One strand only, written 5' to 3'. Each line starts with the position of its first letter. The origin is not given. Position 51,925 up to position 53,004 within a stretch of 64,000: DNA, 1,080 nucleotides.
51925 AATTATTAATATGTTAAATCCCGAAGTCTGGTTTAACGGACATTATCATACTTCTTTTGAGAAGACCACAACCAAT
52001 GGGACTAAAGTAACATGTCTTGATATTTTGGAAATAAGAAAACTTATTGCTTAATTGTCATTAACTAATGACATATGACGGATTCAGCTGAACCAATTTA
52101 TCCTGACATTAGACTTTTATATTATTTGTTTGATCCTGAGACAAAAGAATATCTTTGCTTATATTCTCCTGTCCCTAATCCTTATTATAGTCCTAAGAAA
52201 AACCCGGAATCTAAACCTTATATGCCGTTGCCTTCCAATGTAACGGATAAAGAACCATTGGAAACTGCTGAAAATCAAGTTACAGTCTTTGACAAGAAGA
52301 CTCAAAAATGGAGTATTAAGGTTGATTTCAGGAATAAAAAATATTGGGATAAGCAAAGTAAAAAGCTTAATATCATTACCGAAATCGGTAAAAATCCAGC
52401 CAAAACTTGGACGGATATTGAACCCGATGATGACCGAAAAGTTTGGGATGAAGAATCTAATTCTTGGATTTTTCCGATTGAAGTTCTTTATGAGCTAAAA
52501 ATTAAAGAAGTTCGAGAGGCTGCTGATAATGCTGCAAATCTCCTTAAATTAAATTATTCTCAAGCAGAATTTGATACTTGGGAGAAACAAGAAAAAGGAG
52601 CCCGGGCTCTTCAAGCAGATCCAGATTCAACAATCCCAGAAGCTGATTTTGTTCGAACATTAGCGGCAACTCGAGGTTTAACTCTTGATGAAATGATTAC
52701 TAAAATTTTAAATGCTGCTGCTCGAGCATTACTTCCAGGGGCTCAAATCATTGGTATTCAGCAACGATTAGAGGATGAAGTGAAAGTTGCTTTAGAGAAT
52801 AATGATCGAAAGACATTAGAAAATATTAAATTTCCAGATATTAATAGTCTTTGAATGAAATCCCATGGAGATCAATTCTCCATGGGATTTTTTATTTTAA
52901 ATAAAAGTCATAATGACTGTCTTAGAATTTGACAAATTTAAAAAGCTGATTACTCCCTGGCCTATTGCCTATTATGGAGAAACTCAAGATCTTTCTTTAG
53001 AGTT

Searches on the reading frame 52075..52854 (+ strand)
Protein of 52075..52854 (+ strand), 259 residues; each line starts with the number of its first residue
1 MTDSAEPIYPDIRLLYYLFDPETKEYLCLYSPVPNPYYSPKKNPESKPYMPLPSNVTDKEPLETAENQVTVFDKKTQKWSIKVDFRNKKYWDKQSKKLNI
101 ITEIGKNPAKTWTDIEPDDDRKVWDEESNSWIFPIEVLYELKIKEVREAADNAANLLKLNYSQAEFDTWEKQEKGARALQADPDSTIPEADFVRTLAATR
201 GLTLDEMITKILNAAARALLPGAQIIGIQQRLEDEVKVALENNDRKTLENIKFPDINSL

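Call 35: search_protein_families(library=pfam, proteins=[window:52075-52854:+], max_evalue=0.001)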
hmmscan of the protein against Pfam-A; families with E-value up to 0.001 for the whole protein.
window:52075-52854:+ (259 aa): 0 families

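Call 43: search_protein_families(library=phrogs, proteins=[window:52075-52854:+], max_evalue=0.001)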
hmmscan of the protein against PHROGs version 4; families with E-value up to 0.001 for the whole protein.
window:52075-52854:+ (259 aa): 4 families
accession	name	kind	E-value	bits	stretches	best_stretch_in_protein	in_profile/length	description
phrog_105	-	tail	4.9e-16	59.8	1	18-148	27-142/239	tail fiber assembly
phrog_2618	-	unknown function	1.1e-13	52.4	1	67-243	14-182/197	-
phrog_7290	-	tail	3.5e-10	41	1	17-110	21-103/112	tail fiber assembly protein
phrog_1604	-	unknown function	3.6e-06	27.7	1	148-214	113-176/251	-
